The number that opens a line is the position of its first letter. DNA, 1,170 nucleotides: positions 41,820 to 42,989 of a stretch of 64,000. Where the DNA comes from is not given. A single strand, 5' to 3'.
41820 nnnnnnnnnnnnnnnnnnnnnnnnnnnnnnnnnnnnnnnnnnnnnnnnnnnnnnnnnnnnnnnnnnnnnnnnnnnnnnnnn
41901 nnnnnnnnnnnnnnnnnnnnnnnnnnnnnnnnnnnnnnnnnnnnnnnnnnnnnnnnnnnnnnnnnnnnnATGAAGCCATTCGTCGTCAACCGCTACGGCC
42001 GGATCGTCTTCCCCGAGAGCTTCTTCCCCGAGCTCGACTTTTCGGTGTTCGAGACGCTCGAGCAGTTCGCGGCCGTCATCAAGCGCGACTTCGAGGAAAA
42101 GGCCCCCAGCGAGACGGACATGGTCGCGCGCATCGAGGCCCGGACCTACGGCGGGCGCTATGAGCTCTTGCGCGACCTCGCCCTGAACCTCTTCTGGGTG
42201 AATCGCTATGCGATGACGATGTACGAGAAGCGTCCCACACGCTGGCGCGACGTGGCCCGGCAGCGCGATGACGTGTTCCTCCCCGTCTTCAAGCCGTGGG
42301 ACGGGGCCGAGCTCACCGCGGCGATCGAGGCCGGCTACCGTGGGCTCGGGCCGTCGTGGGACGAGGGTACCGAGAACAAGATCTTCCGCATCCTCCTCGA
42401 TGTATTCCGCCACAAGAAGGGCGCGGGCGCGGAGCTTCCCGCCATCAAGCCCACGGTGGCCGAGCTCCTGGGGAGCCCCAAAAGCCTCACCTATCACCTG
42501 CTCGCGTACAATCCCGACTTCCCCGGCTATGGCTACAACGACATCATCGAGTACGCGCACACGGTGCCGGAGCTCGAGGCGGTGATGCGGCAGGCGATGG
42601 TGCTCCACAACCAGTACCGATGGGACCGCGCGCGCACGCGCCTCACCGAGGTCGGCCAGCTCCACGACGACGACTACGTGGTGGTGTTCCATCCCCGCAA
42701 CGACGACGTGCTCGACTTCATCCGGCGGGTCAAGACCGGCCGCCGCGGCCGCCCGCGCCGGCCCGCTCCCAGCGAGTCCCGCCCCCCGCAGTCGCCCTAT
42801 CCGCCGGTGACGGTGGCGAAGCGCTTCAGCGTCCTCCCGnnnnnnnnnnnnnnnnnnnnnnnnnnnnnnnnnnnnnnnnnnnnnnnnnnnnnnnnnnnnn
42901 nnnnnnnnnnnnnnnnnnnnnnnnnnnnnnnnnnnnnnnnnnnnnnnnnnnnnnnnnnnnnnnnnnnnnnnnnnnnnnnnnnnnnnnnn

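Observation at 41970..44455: Discrete two-gene operon: KAS III condensing enzyme with a ~290-aa unknown N-terminal domain plus an alpha/beta hydrolase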

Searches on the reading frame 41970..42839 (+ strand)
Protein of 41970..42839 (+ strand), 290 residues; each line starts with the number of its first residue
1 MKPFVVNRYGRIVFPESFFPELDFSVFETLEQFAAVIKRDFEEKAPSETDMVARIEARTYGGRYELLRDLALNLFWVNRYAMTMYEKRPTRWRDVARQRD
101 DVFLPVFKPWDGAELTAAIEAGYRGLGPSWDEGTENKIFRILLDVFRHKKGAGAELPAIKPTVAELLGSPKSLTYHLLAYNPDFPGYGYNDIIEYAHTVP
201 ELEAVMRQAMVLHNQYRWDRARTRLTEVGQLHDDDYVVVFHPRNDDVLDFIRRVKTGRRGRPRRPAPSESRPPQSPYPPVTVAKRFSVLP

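Call 19: search_protein_representatives(protein=window:41970-42839:+)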
Query: 290 residues. Proteins with E-value up to 0.001 (for the whole library): 387; up to 1e-10: 287; up to 1e-30: 110. The best 150 are listed.
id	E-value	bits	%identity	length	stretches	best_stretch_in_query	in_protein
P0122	5.8e-105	367.1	57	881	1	1-290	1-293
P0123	1.8e-100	352.4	56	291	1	1-290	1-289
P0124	7.7e-98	343.7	55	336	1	1-290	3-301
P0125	6.0e-97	340.8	56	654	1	1-290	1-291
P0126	6.6e-95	334.1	68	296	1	67-290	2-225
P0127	3.2e-94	331.8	53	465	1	1-290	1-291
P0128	6.2e-91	321.0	80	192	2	135-282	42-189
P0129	4.4e-89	315.0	72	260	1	57-236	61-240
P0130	5.2e-88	311.5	53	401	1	1-278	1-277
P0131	3.8e-87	308.6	55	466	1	1-285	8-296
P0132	1.1e-82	294.0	60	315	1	1-223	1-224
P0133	6.0e-81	288.3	81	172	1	1-154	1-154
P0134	1.5e-80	287.0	46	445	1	1-285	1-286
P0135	3.9e-76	272.5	74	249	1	1-158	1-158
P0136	4.5e-76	272.2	58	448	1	1-273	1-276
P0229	2.1e-31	125.6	30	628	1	3-290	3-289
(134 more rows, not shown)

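Call 24: find_related_loci(query=A2, collection=genome_contigs, flank=8000)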
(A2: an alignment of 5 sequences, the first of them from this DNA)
Query A2 (257 aa) in genome_contigs; peptide patterns used: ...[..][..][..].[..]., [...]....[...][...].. (x = any residue, [..] = any of these).
273 stretches matched a pattern; 249 encode a relative of the query (tblastn E <= 1e-3); the best 80 are kept; 80 distinct loci.
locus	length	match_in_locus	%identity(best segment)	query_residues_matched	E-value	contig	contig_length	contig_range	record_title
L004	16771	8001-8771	91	1-257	2e-161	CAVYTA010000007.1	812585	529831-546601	MAG: uncultured Candidatus Rokubacteria bacterium isolate MFD05567.bin.1.1 genome assembly, contig: contig_66370, whole 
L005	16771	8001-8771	91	1-257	9e-161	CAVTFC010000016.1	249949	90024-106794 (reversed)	MAG: uncultured Candidatus Rokubacteria bacterium isolate MFD00962.bin.2.190 genome assembly, contig: contig_59116, whol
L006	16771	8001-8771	95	1-257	2e-167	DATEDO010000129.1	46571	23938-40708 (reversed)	MAG TPA_asm: Candidatus Methylomirabilota bacterium isolate SMAG_U8709 k141_2063604, whole genome shotgun sequence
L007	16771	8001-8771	84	1-257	7e-151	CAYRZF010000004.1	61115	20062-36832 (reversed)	MAG TPA_asm: uncultured bacterium isolate SRP119689_co1_180 genome assembly, contig: NODE_541_length_61115_cov_19.917982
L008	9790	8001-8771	96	1-257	1e-169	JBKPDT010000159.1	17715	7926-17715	MAG: Candidatus Methylomirabilota bacterium isolate GB_EKS_MAG_00017 GB_EKS_000000196927, whole genome shotgun sequence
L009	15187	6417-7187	83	1-257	7e-150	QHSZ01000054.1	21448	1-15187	MAG: Candidatus Rokuibacteriota bacterium isolate AR19 14_1009_16_40cm_scaffold_4202_curated, whole genome shotgun seque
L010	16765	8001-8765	83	1-255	2e-149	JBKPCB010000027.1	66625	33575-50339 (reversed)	MAG: Candidatus Methylomirabilota bacterium isolate GB_EKS_MAG_00063 GB_EKS_000001380803, whole genome shotgun sequence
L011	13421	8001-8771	82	1-257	8e-149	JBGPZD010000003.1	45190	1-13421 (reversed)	MAG: Candidatus Methylomirabilia bacterium isolate OBJ1_062018_070_34 k141_432749_length_45190_cov_54.5470, whole genome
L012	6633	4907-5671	84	1-255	1e-148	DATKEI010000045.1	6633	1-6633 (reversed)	MAG TPA_asm: Candidatus Binatia bacterium isolate SMAG_U14495 k141_3418014, whole genome shotgun sequence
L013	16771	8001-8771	83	1-257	1e-147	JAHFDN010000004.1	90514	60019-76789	MAG: Candidatus Rokuibacteriota bacterium isolate nzgw246 NODE_13_length_90515_cov_6.114233, whole genome shotgun sequen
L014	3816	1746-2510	83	1-255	2e-152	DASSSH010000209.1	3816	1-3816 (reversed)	MAG TPA_asm: Candidatus Methylomirabilota bacterium isolate SMAG_U510 k141_69107, whole genome shotgun sequence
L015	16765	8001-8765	82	1-255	1e-146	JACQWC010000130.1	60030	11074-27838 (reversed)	MAG: Candidatus Rokuibacteriota bacterium isolate NC_groundwater_1479_Ag_S-0.65um_71_44 S_p65_S5_coassembly_k141_2931167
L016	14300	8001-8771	81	1-257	1e-146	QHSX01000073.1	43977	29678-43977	MAG: Candidatus Rokuibacteriota bacterium isolate AR20 14_0929_02_40cm_scaffold_576_curated, whole genome shotgun sequen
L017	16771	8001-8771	81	1-257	2e-146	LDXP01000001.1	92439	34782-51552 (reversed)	MAG: Candidatus Rokubacteria bacterium CSP1-6 XU13_C0001, whole genome shotgun sequence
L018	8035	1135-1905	82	1-257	4e-146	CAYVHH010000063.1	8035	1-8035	MAG TPA_asm: uncultured bacterium isolate binchicken_co279_234 genome assembly, contig: k141_1660487, whole genome shotg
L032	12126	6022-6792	77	1-257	9e-142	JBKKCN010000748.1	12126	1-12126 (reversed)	MAG: Candidatus Rokuibacteriota bacterium isolate swi_bin.5 k127_15678112, whole genome shotgun sequence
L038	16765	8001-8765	77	1-255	1e-138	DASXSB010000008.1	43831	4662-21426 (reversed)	MAG TPA_asm: Candidatus Methylomirabilota bacterium isolate SMAG_U4655 k141_2581407, whole genome shotgun sequence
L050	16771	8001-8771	75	1-257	2e-131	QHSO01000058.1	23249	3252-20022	MAG: Candidatus Rokuibacteriota bacterium isolate AR29 14_0919_02_20cm_scaffold_1533_curated, whole genome shotgun seque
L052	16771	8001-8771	74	1-257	1e-129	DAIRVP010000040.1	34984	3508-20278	MAG TPA_asm: Candidatus Rokuibacteriota bacterium isolate CTOTU27893 NODE_119_length_34984_cov_7.251453, whole genome sh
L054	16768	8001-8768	93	1-256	2e-165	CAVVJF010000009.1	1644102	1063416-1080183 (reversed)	MAG: uncultured Candidatus Rokubacteria bacterium isolate MFD04850.bin.2.326 genome assembly, contig: contig_183, whole 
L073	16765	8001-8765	64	1-255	5e-114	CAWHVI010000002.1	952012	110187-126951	MAG: uncultured Acidobacteriaceae bacterium isolate MFD02416.bin.1.324 genome assembly, contig: contig_1497, whole genom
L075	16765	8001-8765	65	1-255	5e-114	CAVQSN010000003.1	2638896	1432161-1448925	MAG: uncultured Acidobacteriaceae bacterium isolate MFD00082.bin.1.166 genome assembly, contig: contig_305, whole genome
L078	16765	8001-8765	63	1-255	1e-112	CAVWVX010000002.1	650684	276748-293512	MAG: uncultured Acidobacteriota bacterium isolate MFD09671.bin.1.34 genome assembly, contig: contig_11281, whole genome 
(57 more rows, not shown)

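Call 33: search_protein_families(library=ncbifam, proteins=[L075:7995-10676:+], max_evalue=1e-10)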
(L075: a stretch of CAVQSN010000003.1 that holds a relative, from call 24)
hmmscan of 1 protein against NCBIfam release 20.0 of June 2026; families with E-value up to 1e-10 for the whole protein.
L075:7995-10676:+ (894 aa): 216 families (the best 25 are shown)
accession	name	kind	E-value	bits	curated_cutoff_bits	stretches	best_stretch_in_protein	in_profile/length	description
TIGR01830.1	3oxo_ACP_reduc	equivalog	1.1e-88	297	297.75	1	656-891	1-237/239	3-oxoacyl-[acyl-carrier-protein] reductase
NF009546.0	PRK12935.1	equivalog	1.6e-85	286.6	418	1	650-894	3-247/247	acetoacetyl-CoA reductase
NF004198.0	PRK05653.1-3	equivalog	8.7e-81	271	296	1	650-894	4-248/248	3-oxoacyl-ACP reductase FabG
TIGR01829.1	AcAcCoA_reduct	subfamily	3.2e-79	266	302.1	1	654-894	1-242/242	acetoacetyl-CoA reductase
NF009464.0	PRK12824.1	subfamily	5.8e-79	265.2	269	1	654-894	3-244/245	3-oxoacyl-ACP reductase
NF004197.0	PRK05653.1-1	equivalog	3.6e-76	256.1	332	1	650-894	4-248/249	3-oxoacyl-ACP reductase FabG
NF009466.0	PRK12826.1-2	subfamily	5.2e-76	255.4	222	1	654-893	4-245/248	3-oxoacyl-ACP reductase FabG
NF004199.0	PRK05653.1-4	equivalog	6.5e-76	255.2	301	1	651-894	3-247/247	3-oxoacyl-ACP reductase FabG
NF053542.1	FlxB_rubin_SDR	equivalog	2.5e-72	243.5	340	1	654-891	1-238/239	flexirubin biosynthesis SDR family reductase FlxB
NF004200.0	PRK05653.1-5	equivalog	1.9e-67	227.3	273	1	654-891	3-240/242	3-oxoacyl-ACP reductase FabG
NF005559.1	PRK07231.1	subfamily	1e-64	218.4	215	1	651-892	2-247/249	glucose 1-dehydrogenase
NF012208.0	SDR_dihy_bifunc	exception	3.6e-62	210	325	1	656-893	1-232/233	bifunctional dihydropteridine reductase/dihydrofolate reductase TmpR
NF047420.2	EF_P_mod_YmfI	equivalog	4e-62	210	238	1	656-893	2-236/236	elongation factor P 5-aminopentanone reductase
NF052558.1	MBtsdlDhBudC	equivalog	4.3e-62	209.9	270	1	652-892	2-241/250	meso-2,3-butanediol dehydrogenase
NF009468.0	PRK12826.1-4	equivalog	6.7e-62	209.5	318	1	649-892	3-247/256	SDR family oxidoreductase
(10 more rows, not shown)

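Call 34: find_encoding_contigs(protein=L075:7995-10676:+, flank=8000, max_places=3)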
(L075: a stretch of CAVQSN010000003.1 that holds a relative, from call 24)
Protein L075:7995-10676:+ (894 aa): 1 contig read that carries it; 1 place shown.
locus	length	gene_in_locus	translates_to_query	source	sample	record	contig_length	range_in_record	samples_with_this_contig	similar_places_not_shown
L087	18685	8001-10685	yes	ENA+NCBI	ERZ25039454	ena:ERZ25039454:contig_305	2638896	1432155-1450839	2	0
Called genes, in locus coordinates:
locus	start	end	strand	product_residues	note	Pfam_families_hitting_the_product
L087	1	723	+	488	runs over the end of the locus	PF00773:RNB, PF18614:RNase_II_C_S1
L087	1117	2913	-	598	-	PF03193:RsgA_GTPase (faint), PF13555:AAA_29 (faint), PF24389:ORC-CDC6-like (faint), PF00004:AAA (faint), PF00005:ABC_tran, PF02463:SMC_N (faint), PF00005:ABC_tran, PF16326:ABC_tran_CTD, +8 more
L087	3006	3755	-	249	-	PF00483:NTP_transferase, PF12804:NTP_transf_3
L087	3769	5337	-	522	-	PF01636:APH, PF22740:PapZ_C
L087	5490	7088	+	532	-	PF01039:Carboxyl_trans, PF03255:ACCA, PF06833:MdcE (weak)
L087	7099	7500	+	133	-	-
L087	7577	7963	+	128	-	PF00364:Biotin_lipoyl, PF25917:BSH_RND (weak), PF25973:BSH_CzcB (faint)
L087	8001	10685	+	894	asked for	PF08545:ACP_syn_III, PF08541:ACP_syn_III_C, PF00106:adh_short, PF08659:KR, PF13561:adh_short_C2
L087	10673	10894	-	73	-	-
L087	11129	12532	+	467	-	PF00890:FAD_binding_2 (faint), PF01134:GIDA (faint), PF01262:AlaDh_PNT_C (faint), PF01266:DAO (faint), PF07992:Pyr_redox_2, PF13738:Pyr_redox_3, PF00070:Pyr_redox, PF02852:Pyr_redox_dim, +5 more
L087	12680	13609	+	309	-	PF00106:adh_short, PF08659:KR, PF13561:adh_short_C2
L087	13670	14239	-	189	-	PF07879:PHB_acc_N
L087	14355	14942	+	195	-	-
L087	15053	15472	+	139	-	-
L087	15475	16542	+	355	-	PF07167:PhaC_N (weak), PF00561:Abhydrolase_1, PF11339:DUF3141 (weak), PF06850:PHB_depo_C (weak)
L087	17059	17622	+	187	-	PF00849:PseudoU_synth_2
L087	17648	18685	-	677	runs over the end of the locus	PF05345:He_PIG, PF05345:He_PIG, PF24681:Kelch_KLHDC2_KLHL20_DRC7, PF13415:Beta-prop_FBX42 (weak), PF13418:Beta-prop_TYW4, PF01344:Kelch_1 (weak), PF13415:Beta-prop_FBX42 (weak), PF24681:Kelch_KLHDC2_KLHL20_DRC7 (weak), +4 more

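Call 35: search_protein_families(library=pfam, proteins=[L038:12711-13373:+, L032:3245-3826:-, L052:12175-13590:-, L038:11479-12672:-, L078:5491-6033:-, L052:5559-7013:-, L073:7141-7575:+, L015:15562-16341:+, L050:14885-15832:+, L078:10103-10657:+], max_evalue=0.001)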
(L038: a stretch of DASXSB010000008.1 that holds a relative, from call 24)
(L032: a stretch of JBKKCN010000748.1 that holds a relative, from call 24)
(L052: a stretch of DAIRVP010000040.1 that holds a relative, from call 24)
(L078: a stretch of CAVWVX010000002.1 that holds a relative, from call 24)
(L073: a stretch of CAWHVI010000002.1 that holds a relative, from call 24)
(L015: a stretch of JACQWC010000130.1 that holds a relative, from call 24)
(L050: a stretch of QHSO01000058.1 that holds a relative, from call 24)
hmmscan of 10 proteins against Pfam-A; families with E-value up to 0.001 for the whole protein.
L038:12711-13373:+ (220 aa): 1 family
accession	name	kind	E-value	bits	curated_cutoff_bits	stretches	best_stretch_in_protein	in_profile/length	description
PF03781.23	FGE-sulfatase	-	8.2e-48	163.7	23.3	1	2-211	4-255/255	Sulfatase-modifying factor enzyme 1-like domain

L032:3245-3826:- (193 aa): 0 families

L052:12175-13590:- (471 aa): 3 families
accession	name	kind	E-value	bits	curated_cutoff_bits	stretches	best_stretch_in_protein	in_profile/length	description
PF00205.28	TPP_enzyme_M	-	8.9e-14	51.8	30.4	1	175-254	2-87/137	Thiamine pyrophosphate enzyme, central domain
PF02775.26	TPP_enzyme_C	-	6.7e-08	32.9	21.9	1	356-423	15-82/151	Thiamine pyrophosphate enzyme, C-terminal TPP binding domain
PF02776.23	TPP_enzyme_N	-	5.2e-07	29.9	26.8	1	5-98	2-97/119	Thiamine pyrophosphate enzyme, N-terminal TPP binding domain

L038:11479-12672:- (397 aa): 3 families
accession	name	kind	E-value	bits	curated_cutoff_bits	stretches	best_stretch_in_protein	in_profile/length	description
PF00155.27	Aminotran_1_2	-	3.7e-73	247.2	19.7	1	37-384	3-360/361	Aminotransferase class I and II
PF01041.23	DegT_DnrJ_EryC1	-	0.00023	21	19.8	1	99-207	44-145/360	DegT/DnrJ/EryC1/StrS aminotransferase family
PF01053.26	Cys_Met_Meta_PP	-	0.00078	18.5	27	0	109-208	81-174/381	Cys/Met metabolism PLP-dependent enzyme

L078:5491-6033:- (180 aa): 0 families

L052:5559-7013:- (484 aa): 1 family
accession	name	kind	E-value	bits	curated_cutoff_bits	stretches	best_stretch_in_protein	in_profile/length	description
PF00202.27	Aminotran_3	-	2.3e-91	307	30.5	1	53-474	10-399/403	Aminotransferase class-III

L073:7141-7575:+ (144 aa): 0 families

L015:15562-16341:+ (259 aa): 0 families

L050:14885-15832:+ (315 aa): 0 families

L078:10103-10657:+ (184 aa): 0 families

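Call 50: find_homologous_proteins(query=A5, max_evalue=1e-20)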
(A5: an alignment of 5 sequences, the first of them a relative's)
Query A5 (5 sequences) (628 aa, profile of the alignment): 2771 proteins with E <= 1e-20 among 8000 candidates; the best 120 are listed.
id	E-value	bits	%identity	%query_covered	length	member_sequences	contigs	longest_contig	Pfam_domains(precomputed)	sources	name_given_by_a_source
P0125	0.0e+0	1083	41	99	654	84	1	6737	PF08545.17,PF08541.17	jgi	-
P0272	0.0e+0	1064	42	99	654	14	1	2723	PF08545.17,PF08541.17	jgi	jgi:3-oxoacyl-[acyl-carrier-protein] synthase-3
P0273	0.0e+0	1058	42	99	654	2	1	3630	PF08545.17,PF08541.17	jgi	jgi:3-oxoacyl-[acyl-carrier-protein] synthase-3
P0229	0.0e+0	1010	100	100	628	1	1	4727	PF08545.17,PF08541.17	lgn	-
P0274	1.4e-295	1000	42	98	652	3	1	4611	PF08545.17,PF08541.17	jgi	jgi:3-oxoacyl-[acyl-carrier-protein] synthase III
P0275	4.9e-295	998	44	98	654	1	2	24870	PF08545.17,PF08541.17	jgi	-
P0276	1.7e-291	986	44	98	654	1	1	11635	PF08545.17,PF08541.17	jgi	-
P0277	8.3e-291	984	45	98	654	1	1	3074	PF08545.17,PF08541.17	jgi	jgi:3-oxoacyl-[acyl-carrier-protein] synthase III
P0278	3.8e-289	979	43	99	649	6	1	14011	PF08545.17,PF08541.17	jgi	jgi:3-oxoacyl-[acyl-carrier-protein] synthase III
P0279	2.1e-288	976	44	98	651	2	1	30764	PF08545.17,PF08541.17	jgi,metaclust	metaclust:\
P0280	7.3e-288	974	43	98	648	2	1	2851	PF08545.17,PF08541.17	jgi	jgi:3-oxoacyl-[acyl-carrier-protein] synthase-3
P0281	7.6e-288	974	43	98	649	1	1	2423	PF08545.17,PF08541.17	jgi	-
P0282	1.6e-287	973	45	98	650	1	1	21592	PF08545.17,PF08541.17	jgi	jgi:3-oxoacyl-[acyl-carrier-protein] synthase III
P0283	1.8e-287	973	45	98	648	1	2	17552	PF08545.17,PF08541.17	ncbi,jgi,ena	jgi:3-oxoacyl-(acyl-carrier-protein) synthase III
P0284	2.1e-287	973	43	98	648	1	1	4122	PF08545.17,PF08541.17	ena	-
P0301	2.6e-286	969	45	98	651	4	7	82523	PF08545.17,PF08541.17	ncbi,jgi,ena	jgi:3-oxoacyl-(acyl-carrier-protein) synthase III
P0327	2.8e-285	966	42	97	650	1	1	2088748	PF08545.17,PF08541.17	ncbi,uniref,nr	ncbi:ketoacyl-ACP synthase III [Mycobacterium sp. SM1]|uniref:3-oxoacyl-[acyl-carrier-protein] synth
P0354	3.5e-284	962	43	98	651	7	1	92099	PF08545.17,PF08541.17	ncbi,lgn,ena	-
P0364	5.3e-284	962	43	97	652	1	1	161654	PF08545.17,PF08541.17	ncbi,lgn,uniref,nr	ncbi:3-oxoacyl-ACP synthase III family protein [Geodermatophilus ruber]|uniref:3-oxoacyl-(Acyl-carri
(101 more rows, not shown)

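Call 51: find_encoding_contigs(protein=P0364, flank=9000, max_places=2)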
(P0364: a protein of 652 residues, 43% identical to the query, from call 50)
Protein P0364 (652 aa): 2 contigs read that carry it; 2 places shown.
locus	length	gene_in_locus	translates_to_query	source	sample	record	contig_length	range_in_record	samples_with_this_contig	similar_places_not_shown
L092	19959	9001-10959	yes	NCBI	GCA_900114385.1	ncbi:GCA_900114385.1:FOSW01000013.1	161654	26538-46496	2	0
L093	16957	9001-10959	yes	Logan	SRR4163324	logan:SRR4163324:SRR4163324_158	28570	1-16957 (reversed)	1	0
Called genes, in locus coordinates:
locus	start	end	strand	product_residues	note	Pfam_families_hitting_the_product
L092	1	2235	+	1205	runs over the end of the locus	PF02514:CobN-Mg_chel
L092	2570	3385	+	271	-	PF00106:adh_short, PF01370:Epimerase, PF08659:KR, PF13561:adh_short_C2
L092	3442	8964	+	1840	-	PF00289:Biotin_carb_N, PF02222:ATP-grasp, PF02786:CPSase_L_D2, PF07478:Dala_Dala_lig_C, PF02785:Biotin_carb_C, PF00364:Biotin_lipoyl, PF08326:ACC_central, PF01039:Carboxyl_trans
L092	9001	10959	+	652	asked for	PF08545:ACP_syn_III, PF08541:ACP_syn_III_C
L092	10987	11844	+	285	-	PF00561:Abhydrolase_1, PF12146:Hydrolase_4 (faint)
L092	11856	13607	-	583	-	PF07167:PhaC_N, PF00561:Abhydrolase_1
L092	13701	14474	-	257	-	PF02654:CobS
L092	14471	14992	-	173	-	PF02283:CobU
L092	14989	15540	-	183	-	PF00300:His_Phos_1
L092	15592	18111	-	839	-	PF13185:GAF_2 (weak), PF00512:HisKA, PF02518:HATPase_c, PF00072:Response_reg, PF03861:ANTAR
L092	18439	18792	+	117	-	-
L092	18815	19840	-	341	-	PF00296:Bac_luciferase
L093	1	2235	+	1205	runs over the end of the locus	PF02514:CobN-Mg_chel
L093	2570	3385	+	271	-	PF00106:adh_short, PF01370:Epimerase, PF08659:KR, PF13561:adh_short_C2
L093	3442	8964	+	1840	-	PF00289:Biotin_carb_N, PF02222:ATP-grasp, PF02786:CPSase_L_D2, PF07478:Dala_Dala_lig_C, PF02785:Biotin_carb_C, PF00364:Biotin_lipoyl, PF08326:ACC_central, PF01039:Carboxyl_trans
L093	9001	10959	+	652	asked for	PF08545:ACP_syn_III, PF08541:ACP_syn_III_C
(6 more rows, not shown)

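Call 52: find_encoding_contigs(protein=P0327, flank=9000, max_places=2)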
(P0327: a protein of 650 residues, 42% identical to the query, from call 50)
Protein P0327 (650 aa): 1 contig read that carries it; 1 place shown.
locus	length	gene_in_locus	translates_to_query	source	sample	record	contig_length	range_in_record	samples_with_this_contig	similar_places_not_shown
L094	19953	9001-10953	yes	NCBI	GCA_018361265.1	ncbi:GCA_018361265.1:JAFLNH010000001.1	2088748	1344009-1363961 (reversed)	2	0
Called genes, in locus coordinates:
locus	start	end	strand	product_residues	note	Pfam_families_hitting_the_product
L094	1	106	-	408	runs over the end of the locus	PF26965:MimR_N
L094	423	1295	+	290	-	PF04896:AmoC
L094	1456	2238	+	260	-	PF02461:AMO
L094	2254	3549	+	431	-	PF04744:Monooxygenase_B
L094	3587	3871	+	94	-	-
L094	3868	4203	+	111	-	-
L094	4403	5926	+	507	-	PF00501:AMP-binding, PF13193:AMP-binding_C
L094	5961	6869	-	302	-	PF04072:LCM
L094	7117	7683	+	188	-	PF00578:AhpC-TSA, PF08534:Redoxin, PF00085:Thioredoxin, PF13098:Thioredoxin_2 (weak), PF13905:Thioredoxin_8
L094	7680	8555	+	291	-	PF02683:DsbD_TM (weak)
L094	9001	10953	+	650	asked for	PF08545:ACP_syn_III, PF08541:ACP_syn_III_C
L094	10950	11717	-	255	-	PF00561:Abhydrolase_1, PF12146:Hydrolase_4 (faint), PF12697:Abhydrolase_6, PF00561:Abhydrolase_1, PF08386:Abhydrolase_4 (faint)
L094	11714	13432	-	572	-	PF07167:PhaC_N, PF00561:Abhydrolase_1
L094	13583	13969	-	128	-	PF13560:HTH_31, PF01381:HTH_3, PF12844:HTH_19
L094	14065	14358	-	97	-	-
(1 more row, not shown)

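Call 55: predict_structure(alignment_id=A4)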
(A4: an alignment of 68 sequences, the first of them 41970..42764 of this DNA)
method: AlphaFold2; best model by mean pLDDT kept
length: 265 residues; sequences in the alignment: 68
mean_pLDDT: 83.5   pTM: 0.81
mean pLDDT of the five models: 83.5, 82.9, 82.1, 77.6, 76.2
residues with pLDDT >= 90: 93; 70-90: 131; 50-70: 38; < 50: 3
segments of 3 or more residues with pLDDT < 50: none
pLDDT, mean of each block of 10 residues (from residue 1): 75 68 81 86 86 96 96 85 84 92 81 87 96 95 82 65 91 85 63 87 90 69 87 92 89 77 53
secondary structure, 60 per line:
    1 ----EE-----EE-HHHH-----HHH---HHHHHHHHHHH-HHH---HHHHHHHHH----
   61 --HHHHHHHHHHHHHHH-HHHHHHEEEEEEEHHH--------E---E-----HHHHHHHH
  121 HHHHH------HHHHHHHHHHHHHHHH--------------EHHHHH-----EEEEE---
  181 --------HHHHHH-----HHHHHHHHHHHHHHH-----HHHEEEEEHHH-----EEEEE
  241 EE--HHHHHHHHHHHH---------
elements in order: H15-18 H30-40 H48-56 H63-77 H79-84 E85-91 H113-125 H132-147 H163-167 E173-177 H189-194 H200-214 E223-227 E236-242 H245-256

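Call 60: fold_search(model_id=the predicted structure, library=pdb)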
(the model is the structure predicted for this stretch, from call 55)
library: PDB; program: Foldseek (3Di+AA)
matches with E <= 10: 11; with E <= 0.001: 0
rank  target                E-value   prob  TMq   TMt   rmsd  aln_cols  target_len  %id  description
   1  9ggj_B                2.7e+00  0.04  0.14  0.10  17.9       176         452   11  Crystal structure of argininosuccinate lyase from Arabidopsis thaliana (AtASL) in complex with biological substrate an (released 2024-10-23)
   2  1xkr                  2.8e+00  0.01  0.12  0.14  18.1       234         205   11  X-ray Structure of Thermotoga maritima CheC (released 2004-12-07)
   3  9ggi_B                3.1e+00  0.03  0.14  0.09  19.8       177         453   12  Crystal structure of argininosuccinate lyase from Arabidopsis thaliana (AtASL) (released 2024-10-23)
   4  3fxw                  3.5e+00  0.03  0.17  0.17  16.4       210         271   11  High resolution crystal structure of mitogen-activated protein kinase-activated protein kinase 3/inhibitor 2 complex (released 2010-01-26)
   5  8igg_B                5.1e+00  0.01  0.09  0.06  17.8       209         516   11  C2 reconstruction of the concave tetramer in the cube-like assembly of 201Phi2-1 gp105 (released 2023-05-03)
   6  9ggj_E                5.4e+00  0.02  0.13  0.09  18.4       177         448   11  Crystal structure of argininosuccinate lyase from Arabidopsis thaliana (AtASL) in complex with biological substrate an (released 2024-10-23)
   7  9ggj_H                5.6e+00  0.02  0.13  0.09  18.4       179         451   10  Crystal structure of argininosuccinate lyase from Arabidopsis thaliana (AtASL) in complex with biological substrate an (released 2024-10-23)
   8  7ujr_A                6.0e+00  0.02  0.15  0.14  17.1       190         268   13  Cocrystal structure of human CaMKII-alpha (CAMK2A)kinase domain and GluN2B (released 2022-04-13)
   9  4epz                  8.2e+00  0.01  0.13  0.20  18.7       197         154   11  Crystal structure of a transcription anti-terminator antagonist UpxZ (BACUNI_04315) from Bacteroides uniformis ATCC 8492 (released 2012-07-11)
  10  4rf9_B                8.6e+00  0.01  0.09  0.06  17.6       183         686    9  Crystal structure of double-domain arginine kinase from Anthopleura japonicas in complex with L-arginine and ATPgS (released 2015-04-08)
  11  4rf7_B                9.6e+00  0.00  0.09  0.05  17.8       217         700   10  Crystal structure of double-domain arginine kinase from Anthopleura japonicas in complex with substrate L-arginine (released 2015-04-08)

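Call 62: find_encoding_contigs(protein=P0229, flank=6000, max_places=2)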
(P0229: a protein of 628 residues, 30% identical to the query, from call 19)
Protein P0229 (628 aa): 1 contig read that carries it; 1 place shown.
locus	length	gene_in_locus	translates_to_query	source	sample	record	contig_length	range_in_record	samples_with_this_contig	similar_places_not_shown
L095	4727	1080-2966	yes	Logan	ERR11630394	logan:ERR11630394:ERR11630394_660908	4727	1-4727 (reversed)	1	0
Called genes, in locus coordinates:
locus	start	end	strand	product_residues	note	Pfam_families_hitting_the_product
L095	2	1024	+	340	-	?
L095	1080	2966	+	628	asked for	PF08545:ACP_syn_III, PF08541:ACP_syn_III_C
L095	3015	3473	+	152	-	PF01243:PNPOx_N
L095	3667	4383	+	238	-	PF22022:Phage_int_M (weak)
